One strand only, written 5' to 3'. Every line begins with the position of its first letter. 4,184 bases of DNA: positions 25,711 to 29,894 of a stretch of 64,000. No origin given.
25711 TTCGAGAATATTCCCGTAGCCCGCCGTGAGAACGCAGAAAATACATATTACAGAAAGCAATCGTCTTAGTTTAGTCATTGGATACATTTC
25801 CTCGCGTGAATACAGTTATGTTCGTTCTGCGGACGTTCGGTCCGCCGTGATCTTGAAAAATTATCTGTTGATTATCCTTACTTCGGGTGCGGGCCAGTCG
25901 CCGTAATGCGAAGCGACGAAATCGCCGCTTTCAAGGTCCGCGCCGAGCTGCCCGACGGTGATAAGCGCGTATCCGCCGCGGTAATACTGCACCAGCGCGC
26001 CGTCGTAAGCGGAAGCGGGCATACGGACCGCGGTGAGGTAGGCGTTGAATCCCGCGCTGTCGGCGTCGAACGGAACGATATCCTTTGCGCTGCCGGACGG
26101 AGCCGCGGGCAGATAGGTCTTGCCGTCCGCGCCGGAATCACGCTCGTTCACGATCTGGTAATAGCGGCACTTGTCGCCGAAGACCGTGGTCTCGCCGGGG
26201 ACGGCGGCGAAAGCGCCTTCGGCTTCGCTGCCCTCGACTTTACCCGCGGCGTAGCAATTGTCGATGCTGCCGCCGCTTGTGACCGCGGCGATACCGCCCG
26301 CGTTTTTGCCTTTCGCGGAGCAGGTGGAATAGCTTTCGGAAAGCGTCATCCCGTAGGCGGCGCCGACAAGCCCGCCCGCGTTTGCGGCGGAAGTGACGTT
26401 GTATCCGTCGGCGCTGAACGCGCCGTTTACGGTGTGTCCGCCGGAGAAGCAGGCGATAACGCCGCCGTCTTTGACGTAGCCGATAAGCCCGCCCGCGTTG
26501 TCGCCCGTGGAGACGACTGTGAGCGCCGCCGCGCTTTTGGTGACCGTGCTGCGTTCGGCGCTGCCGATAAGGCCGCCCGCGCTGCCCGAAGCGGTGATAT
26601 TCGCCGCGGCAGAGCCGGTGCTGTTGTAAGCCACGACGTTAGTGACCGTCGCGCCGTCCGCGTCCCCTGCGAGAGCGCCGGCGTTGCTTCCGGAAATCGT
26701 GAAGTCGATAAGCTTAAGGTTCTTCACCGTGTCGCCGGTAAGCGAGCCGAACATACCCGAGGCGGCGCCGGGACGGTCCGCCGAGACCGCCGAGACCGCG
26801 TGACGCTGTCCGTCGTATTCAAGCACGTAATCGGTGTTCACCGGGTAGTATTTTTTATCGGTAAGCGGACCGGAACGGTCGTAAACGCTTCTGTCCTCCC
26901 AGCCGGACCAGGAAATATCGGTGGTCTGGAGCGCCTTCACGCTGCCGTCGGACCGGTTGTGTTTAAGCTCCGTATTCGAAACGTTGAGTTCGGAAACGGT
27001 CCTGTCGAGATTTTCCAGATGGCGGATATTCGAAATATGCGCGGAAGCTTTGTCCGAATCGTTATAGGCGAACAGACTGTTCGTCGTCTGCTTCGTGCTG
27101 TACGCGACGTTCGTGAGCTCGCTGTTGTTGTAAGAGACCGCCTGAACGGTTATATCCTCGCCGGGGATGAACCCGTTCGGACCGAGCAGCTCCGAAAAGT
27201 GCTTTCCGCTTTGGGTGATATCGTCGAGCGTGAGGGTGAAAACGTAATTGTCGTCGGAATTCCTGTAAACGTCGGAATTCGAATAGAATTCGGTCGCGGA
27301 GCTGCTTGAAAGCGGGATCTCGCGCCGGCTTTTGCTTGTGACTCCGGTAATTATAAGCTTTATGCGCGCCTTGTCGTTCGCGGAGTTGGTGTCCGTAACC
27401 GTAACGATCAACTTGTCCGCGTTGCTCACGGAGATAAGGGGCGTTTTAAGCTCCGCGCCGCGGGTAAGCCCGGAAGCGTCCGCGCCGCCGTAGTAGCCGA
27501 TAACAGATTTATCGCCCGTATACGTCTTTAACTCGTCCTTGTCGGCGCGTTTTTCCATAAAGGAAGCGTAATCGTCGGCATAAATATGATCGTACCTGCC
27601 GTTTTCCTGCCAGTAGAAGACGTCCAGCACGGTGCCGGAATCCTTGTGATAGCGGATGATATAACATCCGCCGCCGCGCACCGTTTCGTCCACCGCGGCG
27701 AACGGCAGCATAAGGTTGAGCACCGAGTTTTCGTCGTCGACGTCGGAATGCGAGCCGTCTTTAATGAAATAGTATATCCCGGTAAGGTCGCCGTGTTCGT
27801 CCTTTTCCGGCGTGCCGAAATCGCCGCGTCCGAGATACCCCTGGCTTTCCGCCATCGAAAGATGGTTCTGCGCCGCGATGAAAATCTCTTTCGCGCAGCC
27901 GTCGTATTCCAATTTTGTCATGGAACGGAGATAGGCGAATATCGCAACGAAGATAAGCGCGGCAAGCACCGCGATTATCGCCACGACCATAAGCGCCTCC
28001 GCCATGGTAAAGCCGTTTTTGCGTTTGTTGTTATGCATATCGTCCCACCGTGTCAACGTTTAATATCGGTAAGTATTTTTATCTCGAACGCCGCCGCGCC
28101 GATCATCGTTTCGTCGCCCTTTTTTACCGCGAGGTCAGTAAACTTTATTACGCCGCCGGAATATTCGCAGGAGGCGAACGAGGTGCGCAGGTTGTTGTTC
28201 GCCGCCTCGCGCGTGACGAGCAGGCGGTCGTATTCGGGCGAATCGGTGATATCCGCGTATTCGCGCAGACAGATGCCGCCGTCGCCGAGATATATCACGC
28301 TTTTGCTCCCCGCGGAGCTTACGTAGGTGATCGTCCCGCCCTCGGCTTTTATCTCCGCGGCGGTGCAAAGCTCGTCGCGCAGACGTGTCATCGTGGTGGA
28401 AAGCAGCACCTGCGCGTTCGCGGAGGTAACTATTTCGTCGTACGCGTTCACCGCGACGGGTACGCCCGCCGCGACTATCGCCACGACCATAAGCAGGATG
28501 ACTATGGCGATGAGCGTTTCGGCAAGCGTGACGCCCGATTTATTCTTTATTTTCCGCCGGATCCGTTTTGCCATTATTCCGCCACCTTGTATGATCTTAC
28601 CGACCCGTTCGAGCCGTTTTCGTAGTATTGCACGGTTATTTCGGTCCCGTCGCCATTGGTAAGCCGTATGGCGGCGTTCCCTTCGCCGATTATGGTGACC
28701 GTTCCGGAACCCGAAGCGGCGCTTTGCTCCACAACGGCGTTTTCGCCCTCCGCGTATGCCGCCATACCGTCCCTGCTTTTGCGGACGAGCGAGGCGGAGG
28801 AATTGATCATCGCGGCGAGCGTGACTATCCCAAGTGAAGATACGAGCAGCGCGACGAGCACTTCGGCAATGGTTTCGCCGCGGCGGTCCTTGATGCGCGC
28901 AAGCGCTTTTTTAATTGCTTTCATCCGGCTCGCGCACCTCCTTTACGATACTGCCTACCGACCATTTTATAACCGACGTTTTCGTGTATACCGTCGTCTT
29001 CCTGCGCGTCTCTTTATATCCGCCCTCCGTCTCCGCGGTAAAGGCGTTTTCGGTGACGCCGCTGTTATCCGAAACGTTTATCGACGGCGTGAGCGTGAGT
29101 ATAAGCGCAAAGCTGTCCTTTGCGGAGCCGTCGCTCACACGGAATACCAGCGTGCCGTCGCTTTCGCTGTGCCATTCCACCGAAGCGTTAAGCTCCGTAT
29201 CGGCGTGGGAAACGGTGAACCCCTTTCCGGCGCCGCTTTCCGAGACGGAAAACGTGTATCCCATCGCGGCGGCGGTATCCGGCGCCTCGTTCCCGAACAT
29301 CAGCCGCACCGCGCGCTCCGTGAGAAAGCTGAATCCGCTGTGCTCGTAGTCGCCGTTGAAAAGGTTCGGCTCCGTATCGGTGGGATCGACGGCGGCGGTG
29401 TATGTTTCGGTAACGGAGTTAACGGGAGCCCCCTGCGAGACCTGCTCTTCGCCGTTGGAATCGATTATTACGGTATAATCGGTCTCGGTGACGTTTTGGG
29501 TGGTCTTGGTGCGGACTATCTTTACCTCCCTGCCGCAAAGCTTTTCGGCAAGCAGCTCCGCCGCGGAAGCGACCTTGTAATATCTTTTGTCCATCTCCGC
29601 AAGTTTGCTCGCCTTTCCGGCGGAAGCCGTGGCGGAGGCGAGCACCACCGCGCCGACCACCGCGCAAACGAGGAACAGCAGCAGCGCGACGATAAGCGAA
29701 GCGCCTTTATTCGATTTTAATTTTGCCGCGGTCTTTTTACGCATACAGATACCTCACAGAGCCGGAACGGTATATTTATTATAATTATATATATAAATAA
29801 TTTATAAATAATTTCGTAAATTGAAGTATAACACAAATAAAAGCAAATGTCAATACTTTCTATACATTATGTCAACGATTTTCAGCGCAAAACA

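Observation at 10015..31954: Candidate new surface system: a minor-pilin operon running into a 4,945-aa Sec-secreted beta-helix protein (fimU-pilVWX-pilY1-like layout in a sporulating Firmicute)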

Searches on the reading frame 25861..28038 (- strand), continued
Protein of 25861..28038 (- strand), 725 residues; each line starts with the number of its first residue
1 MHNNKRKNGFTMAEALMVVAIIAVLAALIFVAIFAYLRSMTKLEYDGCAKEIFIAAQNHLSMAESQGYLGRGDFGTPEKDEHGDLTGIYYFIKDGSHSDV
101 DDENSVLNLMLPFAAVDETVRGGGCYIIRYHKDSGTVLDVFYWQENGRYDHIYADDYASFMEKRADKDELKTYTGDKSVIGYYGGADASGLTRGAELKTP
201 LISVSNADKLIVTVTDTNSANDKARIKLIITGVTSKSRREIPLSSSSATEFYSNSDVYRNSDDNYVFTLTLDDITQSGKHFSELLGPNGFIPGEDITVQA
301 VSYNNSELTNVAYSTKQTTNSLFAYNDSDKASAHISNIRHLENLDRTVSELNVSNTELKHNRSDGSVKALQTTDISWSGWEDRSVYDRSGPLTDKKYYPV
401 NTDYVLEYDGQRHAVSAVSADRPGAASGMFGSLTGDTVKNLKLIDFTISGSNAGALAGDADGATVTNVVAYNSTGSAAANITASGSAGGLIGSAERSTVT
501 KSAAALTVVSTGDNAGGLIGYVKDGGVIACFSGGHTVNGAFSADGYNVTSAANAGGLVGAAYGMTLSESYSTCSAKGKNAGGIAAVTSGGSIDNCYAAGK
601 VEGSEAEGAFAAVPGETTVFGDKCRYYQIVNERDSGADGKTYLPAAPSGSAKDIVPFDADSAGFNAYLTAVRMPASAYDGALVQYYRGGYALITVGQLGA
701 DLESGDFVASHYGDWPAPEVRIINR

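Call 60: search_protein_families(library=pfam, proteins=[L018:12310-13629:+, L018:14297-17158:+, L049:14540-17227:+, L038:16461-17180:+, L062:3667-4479:+], max_evalue=0.01)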
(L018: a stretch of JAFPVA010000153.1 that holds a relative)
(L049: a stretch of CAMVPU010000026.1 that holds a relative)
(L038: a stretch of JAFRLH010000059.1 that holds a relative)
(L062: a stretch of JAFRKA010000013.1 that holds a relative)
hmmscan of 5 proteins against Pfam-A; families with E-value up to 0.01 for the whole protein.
L018:12310-13629:+ (440 aa): 7 families
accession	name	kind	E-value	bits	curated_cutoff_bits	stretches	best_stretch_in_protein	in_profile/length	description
PF01816.23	LRV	-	3.7e-52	171.6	21.6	3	375-398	3-26/26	Leucine rich repeat variant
PF02985.28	HEAT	-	4.6e-20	70.3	23.5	0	155-173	4-22/31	HEAT repeat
PF25591.1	LRV_2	-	7.4e-15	55.1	27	1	255-303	12-59/61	Leucine Rich Repeat Variant domain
PF13646.12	HEAT_2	-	4.7e-10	40.1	27.7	0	285-354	4-84/88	HEAT repeats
PF13513.12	HEAT_EZ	-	0.00011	23.1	27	0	69-94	25-49/55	HEAT-like repeat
PF14841.11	FliG_M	-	0.002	18.8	25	0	279-316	25-62/76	FliG middle domain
PF10098.14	DUF2336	-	0.0033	17.4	34.6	0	283-333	15-64/262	Uncharacterised protein conserved in bacteria (DUF2336)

L018:14297-17158:+ (954 aa): 1 family
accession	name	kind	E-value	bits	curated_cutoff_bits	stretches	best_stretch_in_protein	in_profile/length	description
PF09586.16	YfhO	-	9.9e-125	418.3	28.5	1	55-915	1-835/835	Bacterial membrane protein YfhO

L049:14540-17227:+ (896 aa): 1 family
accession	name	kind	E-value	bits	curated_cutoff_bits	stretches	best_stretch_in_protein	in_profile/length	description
PF09586.16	YfhO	-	3.8e-119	399.8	28.5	1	14-875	1-835/835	Bacterial membrane protein YfhO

L038:16461-17180:+ (239 aa): 0 families

L062:3667-4479:+ (270 aa): 0 families

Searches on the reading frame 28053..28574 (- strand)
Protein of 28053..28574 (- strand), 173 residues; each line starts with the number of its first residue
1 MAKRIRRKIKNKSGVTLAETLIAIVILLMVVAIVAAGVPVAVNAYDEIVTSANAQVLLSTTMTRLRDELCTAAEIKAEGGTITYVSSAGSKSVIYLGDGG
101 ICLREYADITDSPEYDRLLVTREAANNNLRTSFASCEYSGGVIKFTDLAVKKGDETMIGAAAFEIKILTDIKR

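Call 4: search_protein_families(library=pfam, proteins=[window:28053-28574:-], max_evalue=0.1)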
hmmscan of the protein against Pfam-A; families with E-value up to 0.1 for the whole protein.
window:28053-28574:- (173 aa): 2 families
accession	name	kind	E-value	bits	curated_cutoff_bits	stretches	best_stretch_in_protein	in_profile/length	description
PF07963.17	N_methyl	-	7.2e-05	22.6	21.2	1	10-34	2-26/27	Prokaryotic N-terminal methylation motif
PF23922.1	DUF7261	-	0.0055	17.4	27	1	17-170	10-158/169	Family of unknown function (DUF7261)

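Call 22: search_protein_families(library=ncbifam, proteins=[window:28053-28574:-], max_evalue=0.1)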
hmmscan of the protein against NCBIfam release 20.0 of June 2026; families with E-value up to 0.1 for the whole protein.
window:28053-28574:- (173 aa): 4 families
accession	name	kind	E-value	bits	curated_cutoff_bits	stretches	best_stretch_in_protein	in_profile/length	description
NF007660.0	PRK10332.1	equivalog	0.024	15.1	86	1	8-35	4-31/107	prepilin-type N-terminal cleavage/methylation domain-containing protein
TIGR02532.1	IV_pilin_GFxxxE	domain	0.035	14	16.3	1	13-35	2-24/24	prepilin-type N-terminal cleavage/methylation domain-containing protein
NF041013.1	T4P_ComGE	equivalog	0.043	13.9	49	1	10-34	1-25/83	competence type IV pilus minor pilin ComGE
NF007800.0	PRK10506.1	equivalog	0.054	13.3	158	1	7-32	3-28/163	prepilin peptidase-dependent protein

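Call 39: find_encoding_contigs(protein=window:28053-28574:-, flank=10000, max_places=6)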
Protein window:28053-28574:- (173 aa): 18 contigs read that carry it; 6 places shown.
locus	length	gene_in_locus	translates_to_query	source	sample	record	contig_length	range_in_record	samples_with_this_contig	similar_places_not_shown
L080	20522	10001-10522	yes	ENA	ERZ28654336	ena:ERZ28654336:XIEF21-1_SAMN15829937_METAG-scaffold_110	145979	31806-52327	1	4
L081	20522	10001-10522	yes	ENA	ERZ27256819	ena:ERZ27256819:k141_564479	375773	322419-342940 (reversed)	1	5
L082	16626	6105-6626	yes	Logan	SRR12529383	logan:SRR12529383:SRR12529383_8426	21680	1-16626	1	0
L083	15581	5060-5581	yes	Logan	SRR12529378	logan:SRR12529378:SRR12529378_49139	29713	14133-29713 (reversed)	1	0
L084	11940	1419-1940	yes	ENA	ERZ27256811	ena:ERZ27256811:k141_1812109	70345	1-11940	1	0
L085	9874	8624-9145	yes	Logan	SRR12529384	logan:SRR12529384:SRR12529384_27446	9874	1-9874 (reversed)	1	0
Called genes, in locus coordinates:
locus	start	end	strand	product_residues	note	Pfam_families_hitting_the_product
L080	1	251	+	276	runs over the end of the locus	PF02660:G3P_acyltransf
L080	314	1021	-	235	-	PF07638:Sigma70_ECF (faint), PF04542:Sigma70_r2, PF08281:Sigma70_r4_2, PF04545:Sigma70_r4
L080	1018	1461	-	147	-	PF13581:HATPase_c_2, PF02518:HATPase_c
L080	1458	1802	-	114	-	PF01740:STAS, PF13466:STAS_2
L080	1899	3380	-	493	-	PF00111:Fer2 (faint), PF17651:Raco_middle, PF14574:RACo_C_ter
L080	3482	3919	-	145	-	PF00011:HSP20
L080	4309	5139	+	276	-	PF00303:Thymidylat_synt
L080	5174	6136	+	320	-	PF00186:DHFR_1, PF00583:Acetyltransf_1, PF13673:Acetyltransf_10, PF13508:Acetyltransf_7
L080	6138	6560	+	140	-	PF00571:CBS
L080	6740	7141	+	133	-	PF07963:N_methyl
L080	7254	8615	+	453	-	PF04932:Wzy_C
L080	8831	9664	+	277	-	-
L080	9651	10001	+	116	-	-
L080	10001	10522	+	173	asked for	-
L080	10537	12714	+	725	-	-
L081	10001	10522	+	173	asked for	-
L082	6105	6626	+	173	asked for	-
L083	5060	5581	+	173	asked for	-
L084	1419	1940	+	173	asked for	-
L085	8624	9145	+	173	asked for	-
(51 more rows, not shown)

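Call 96: search_solved_structures(query=A6, max_evalue=1)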
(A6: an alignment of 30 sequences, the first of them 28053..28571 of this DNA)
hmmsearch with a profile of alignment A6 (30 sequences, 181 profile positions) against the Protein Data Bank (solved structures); distinct sequences matched with E-value up to 1: 2.
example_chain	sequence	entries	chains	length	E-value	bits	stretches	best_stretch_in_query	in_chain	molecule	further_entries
9egp_A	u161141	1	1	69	0.00049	23.2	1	6-66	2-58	Geopilin domain 1 protein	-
7tgg_A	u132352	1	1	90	0.0036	20.3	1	5-33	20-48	Geopilin domain 1 protein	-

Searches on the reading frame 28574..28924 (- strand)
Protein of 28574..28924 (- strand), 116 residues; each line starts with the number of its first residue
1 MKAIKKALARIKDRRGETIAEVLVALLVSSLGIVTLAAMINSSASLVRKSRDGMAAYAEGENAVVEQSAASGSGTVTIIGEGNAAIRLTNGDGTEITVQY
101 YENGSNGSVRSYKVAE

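Call 4: search_protein_families(library=pfam, proteins=[window:28574-28924:-], max_evalue=0.1)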
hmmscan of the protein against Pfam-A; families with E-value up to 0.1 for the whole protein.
window:28574-28924:- (116 aa): 1 family
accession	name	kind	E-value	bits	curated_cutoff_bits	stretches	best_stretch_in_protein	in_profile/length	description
PF07963.17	N_methyl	-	0.0074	16.3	21.2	1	12-36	2-26/27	Prokaryotic N-terminal methylation motif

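Call 22: search_protein_families(library=ncbifam, proteins=[window:28574-28924:-], max_evalue=0.1)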
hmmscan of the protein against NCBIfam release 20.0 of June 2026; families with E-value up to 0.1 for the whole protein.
window:28574-28924:- (116 aa): 3 families
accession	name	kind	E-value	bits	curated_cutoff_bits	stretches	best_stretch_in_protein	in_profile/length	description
TIGR02523.1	type_IV_pilV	equivalog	0.0028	18.1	52.2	1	15-52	2-39/139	type IV pilus modification protein PilV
NF053774.1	TmaoPremMsil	equivalog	0.018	13.7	690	1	4-54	298-347/520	trimethylamine N-oxide permease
TIGR00905.1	2A0302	subfamily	0.048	12.5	409.05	1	20-84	41-106/473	basic amino acid/polyamine antiporter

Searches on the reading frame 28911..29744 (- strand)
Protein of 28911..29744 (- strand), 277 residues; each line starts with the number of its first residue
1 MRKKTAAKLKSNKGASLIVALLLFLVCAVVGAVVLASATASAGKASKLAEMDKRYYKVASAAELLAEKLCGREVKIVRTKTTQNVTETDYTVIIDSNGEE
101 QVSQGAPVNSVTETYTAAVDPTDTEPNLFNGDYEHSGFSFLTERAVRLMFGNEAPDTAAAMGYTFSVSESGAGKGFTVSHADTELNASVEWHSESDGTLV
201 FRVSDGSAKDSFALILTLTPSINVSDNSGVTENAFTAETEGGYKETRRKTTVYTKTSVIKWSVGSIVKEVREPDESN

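Call 4: search_protein_families(library=pfam, proteins=[window:28911-29744:-], max_evalue=0.1)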
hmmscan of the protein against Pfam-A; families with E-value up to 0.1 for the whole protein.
window:28911-29744:- (277 aa): 0 families

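Call 22: search_protein_families(library=ncbifam, proteins=[window:28911-29744:-], max_evalue=0.1)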
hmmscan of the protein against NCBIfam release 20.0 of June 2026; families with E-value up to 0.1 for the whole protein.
window:28911-29744:- (277 aa): 1 family
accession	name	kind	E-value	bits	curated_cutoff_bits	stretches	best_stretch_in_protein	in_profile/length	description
NF047833.1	TyroCdyMelC1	equivalog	0.0052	16.9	120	1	27-123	14-112/127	apotyrosinase chaperone MelC1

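Call 47: search_solved_structures(query=A3, max_evalue=1)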
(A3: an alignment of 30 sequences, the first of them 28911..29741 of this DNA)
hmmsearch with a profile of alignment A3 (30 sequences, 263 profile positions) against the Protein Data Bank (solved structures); distinct sequences matched with E-value up to 1: 1.
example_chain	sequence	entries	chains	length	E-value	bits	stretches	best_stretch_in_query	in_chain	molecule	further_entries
9n2z_A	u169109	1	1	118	0.47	13.7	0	156-236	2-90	LM2363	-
